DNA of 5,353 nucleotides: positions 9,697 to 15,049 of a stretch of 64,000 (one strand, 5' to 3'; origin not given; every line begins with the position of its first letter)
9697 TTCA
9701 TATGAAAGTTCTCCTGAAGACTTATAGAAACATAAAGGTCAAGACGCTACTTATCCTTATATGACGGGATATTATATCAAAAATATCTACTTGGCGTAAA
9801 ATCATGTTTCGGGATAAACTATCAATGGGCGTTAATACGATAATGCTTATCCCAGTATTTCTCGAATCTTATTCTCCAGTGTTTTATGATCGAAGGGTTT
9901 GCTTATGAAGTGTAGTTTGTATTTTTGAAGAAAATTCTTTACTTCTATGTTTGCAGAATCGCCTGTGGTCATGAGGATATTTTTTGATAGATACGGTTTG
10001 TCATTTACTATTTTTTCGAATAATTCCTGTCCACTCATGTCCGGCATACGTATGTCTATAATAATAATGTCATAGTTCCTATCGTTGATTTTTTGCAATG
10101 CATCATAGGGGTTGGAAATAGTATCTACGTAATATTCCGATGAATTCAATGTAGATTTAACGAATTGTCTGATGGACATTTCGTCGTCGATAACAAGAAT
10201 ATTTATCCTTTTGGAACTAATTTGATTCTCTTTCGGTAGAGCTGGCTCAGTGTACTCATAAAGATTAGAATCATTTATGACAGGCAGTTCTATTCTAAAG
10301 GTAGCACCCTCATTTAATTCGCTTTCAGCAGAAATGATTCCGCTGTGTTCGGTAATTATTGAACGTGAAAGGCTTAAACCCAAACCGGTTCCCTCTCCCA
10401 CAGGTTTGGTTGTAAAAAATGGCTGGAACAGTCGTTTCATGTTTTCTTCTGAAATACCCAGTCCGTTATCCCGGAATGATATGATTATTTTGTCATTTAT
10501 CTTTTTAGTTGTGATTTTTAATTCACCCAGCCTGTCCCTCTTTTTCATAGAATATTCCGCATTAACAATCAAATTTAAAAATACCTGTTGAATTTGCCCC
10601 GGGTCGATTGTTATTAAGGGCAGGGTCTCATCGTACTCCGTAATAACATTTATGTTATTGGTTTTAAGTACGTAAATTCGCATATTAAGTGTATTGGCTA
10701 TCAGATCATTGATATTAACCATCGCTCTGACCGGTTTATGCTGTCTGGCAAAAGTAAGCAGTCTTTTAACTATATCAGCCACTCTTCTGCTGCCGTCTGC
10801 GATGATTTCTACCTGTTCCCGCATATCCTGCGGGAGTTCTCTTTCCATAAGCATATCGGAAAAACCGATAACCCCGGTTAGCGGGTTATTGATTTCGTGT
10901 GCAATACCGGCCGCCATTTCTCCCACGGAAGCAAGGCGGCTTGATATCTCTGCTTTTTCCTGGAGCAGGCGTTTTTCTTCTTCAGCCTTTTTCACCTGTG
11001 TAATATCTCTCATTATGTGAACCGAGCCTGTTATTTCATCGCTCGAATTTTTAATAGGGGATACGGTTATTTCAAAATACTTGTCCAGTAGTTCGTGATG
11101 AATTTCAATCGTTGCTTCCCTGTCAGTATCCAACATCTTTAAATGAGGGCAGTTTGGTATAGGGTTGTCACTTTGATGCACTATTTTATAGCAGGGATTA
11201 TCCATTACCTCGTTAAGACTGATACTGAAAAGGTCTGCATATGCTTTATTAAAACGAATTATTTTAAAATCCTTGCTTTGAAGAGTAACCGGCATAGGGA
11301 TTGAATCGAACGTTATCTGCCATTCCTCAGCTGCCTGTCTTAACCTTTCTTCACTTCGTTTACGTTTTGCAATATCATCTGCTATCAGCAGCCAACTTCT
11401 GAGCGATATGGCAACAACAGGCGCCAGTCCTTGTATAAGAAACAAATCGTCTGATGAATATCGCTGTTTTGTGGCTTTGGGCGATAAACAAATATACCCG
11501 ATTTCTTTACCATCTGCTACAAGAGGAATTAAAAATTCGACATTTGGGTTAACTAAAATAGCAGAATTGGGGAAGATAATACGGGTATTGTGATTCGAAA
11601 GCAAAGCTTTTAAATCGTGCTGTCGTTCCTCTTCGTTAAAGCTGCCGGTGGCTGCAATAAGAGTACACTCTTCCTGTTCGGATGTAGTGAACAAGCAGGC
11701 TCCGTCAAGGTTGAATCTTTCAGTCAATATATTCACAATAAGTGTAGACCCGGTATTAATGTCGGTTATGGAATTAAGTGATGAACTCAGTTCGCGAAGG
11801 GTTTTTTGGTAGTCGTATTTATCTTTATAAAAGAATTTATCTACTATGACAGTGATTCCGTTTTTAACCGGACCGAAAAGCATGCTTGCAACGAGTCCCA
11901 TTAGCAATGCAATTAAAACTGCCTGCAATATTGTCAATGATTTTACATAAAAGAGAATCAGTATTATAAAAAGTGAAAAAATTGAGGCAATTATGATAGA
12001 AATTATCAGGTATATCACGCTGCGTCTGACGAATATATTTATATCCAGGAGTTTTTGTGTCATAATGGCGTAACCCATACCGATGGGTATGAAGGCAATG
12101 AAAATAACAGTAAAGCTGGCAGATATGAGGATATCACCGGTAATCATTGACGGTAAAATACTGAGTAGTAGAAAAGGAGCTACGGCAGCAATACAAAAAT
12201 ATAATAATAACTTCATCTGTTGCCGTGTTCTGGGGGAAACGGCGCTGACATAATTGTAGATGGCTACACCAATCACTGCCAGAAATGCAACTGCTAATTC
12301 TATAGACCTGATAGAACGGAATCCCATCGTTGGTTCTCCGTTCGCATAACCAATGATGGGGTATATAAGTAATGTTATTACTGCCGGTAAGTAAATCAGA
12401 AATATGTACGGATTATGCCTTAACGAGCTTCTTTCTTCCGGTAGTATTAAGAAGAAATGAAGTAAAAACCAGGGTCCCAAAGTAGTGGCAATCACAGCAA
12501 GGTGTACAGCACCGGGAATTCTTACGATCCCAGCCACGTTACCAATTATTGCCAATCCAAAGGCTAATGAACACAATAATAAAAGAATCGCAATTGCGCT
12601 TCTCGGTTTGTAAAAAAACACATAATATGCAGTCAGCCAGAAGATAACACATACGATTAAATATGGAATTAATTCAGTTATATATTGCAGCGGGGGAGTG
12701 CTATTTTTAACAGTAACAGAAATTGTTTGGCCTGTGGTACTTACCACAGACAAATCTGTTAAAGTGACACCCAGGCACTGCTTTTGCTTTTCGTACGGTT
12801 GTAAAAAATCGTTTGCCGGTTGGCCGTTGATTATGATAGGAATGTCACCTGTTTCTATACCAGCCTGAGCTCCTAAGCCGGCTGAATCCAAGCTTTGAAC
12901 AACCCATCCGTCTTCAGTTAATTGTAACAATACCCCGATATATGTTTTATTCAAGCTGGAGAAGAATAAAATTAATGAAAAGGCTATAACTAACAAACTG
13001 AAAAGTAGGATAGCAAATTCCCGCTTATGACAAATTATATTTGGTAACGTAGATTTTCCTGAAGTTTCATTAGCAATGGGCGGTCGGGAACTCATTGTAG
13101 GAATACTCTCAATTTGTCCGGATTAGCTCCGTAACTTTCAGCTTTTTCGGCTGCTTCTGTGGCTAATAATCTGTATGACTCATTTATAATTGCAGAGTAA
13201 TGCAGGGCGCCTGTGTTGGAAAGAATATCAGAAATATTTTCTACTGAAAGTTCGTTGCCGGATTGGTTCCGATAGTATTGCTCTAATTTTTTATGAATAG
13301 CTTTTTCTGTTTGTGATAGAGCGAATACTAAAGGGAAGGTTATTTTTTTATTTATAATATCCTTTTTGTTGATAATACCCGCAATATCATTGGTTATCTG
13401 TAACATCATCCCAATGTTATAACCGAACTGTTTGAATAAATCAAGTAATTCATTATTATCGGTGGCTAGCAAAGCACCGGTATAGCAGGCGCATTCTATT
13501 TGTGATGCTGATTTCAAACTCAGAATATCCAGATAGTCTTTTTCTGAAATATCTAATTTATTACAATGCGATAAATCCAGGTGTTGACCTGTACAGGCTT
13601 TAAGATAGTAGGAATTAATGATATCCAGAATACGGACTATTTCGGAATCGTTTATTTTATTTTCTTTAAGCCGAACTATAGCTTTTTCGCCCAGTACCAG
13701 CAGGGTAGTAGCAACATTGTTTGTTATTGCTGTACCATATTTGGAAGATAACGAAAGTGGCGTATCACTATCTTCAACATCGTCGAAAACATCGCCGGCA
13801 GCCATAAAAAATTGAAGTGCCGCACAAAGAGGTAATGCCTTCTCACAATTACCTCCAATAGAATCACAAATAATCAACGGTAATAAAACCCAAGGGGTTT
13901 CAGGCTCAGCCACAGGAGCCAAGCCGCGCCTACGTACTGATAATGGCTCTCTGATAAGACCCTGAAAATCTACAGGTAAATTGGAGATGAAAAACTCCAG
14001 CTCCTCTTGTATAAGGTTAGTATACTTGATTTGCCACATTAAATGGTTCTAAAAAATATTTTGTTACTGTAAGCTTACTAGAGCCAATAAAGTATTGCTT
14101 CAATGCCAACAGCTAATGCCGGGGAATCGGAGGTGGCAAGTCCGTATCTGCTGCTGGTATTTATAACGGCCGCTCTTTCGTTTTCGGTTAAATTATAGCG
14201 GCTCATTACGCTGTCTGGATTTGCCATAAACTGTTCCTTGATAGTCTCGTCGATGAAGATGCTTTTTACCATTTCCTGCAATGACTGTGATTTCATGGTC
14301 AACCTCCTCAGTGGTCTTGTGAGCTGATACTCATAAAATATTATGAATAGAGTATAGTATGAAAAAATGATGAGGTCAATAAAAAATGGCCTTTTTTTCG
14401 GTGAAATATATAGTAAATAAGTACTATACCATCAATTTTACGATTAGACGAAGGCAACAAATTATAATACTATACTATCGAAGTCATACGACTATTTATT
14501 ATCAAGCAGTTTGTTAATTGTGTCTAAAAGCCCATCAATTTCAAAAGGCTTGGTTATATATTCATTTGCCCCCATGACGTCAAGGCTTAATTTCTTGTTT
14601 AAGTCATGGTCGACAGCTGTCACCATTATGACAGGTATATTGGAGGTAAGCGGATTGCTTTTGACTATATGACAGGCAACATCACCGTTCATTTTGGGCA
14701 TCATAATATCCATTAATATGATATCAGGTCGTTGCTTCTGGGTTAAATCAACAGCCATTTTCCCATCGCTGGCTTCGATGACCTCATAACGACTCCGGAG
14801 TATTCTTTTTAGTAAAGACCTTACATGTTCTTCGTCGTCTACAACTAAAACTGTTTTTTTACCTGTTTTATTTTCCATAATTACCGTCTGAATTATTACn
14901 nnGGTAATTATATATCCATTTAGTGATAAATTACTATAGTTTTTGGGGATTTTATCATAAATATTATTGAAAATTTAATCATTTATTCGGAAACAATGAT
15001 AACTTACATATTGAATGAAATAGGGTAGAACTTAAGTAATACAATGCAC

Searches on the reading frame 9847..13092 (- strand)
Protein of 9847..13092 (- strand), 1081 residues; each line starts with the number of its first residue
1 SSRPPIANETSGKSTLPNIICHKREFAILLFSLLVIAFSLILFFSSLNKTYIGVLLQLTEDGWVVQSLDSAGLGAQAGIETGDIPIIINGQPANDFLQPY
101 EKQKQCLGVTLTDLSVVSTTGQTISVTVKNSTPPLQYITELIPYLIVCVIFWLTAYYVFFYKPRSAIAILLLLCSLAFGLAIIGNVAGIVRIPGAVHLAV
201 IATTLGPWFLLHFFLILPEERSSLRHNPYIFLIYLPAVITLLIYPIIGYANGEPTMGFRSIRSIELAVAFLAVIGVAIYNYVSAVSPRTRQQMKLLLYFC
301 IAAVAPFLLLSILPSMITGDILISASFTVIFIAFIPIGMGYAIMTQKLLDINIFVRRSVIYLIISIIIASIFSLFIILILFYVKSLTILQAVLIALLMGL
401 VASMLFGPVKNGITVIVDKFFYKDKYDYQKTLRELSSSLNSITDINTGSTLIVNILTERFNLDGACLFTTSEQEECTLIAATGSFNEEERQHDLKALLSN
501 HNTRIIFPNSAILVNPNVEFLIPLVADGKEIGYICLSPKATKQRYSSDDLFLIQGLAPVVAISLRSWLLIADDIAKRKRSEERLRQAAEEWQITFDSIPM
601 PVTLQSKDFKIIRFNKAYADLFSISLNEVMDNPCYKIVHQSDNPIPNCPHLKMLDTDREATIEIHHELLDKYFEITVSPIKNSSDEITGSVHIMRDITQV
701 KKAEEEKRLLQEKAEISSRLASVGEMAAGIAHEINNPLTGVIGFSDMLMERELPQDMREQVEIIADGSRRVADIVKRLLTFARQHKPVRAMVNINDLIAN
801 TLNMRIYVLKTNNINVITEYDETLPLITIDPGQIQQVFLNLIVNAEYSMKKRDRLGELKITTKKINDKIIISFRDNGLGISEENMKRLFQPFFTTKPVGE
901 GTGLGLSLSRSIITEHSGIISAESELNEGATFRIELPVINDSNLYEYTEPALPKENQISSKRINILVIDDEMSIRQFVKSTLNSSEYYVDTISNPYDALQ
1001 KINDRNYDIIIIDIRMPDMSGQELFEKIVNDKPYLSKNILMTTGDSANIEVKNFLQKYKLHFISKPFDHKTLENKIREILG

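Call 26: search_protein_families(library=pfam, proteins=[window:9847-13092:-], max_evalue=0.0001)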
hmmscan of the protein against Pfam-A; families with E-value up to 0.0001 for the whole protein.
window:9847-13092:- (1081 aa): 6 families
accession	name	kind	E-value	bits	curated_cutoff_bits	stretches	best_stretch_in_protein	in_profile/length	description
PF00072.30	Response_reg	-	5.7e-22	78.4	30.2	1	965-1077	1-111/111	Response regulator receiver domain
PF02518.31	HATPase_c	-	3.1e-21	76.3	26.4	1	830-938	2-109/111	Histidine kinase-, DNA gyrase B-, and HSP90-like ATPase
PF00512.31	HisKA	-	3.6e-16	59.4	26.9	1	724-784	3-63/66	His Kinase A (phospho-acceptor) domain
PF08448.16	PAS_4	-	4.3e-11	43.4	23.1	1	595-701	1-109/110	PAS fold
PF13426.13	PAS_9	-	4.8e-11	43.3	27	1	600-699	2-103/103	PAS domain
PF13596.12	PAS_10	-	3.9e-05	24.7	22.1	0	595-698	5-106/106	PAS domain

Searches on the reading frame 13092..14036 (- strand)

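Call 26: search_protein_families(library=pfam, proteins=[window:13092-14036:-], max_evalue=0.0001)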
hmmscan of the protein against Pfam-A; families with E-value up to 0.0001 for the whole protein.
window:13092-14036:- (314 aa): 1 family
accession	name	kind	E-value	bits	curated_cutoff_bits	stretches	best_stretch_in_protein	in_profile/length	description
PF00348.22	polyprenyl_synt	-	2.4e-25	89.6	27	1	63-269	37-248/251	Polyprenyl synthetase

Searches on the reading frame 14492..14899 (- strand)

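Call 53: search_protein_families(library=pfam, proteins=[window:14492-14899:-], max_evalue=0.00001)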
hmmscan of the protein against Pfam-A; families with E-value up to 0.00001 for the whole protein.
window:14492-14899:- (135 aa): 1 family
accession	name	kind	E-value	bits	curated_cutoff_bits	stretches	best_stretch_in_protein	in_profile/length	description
PF00072.30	Response_reg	-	6.8e-26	91.1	30.2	1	17-128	1-110/111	Response regulator receiver domain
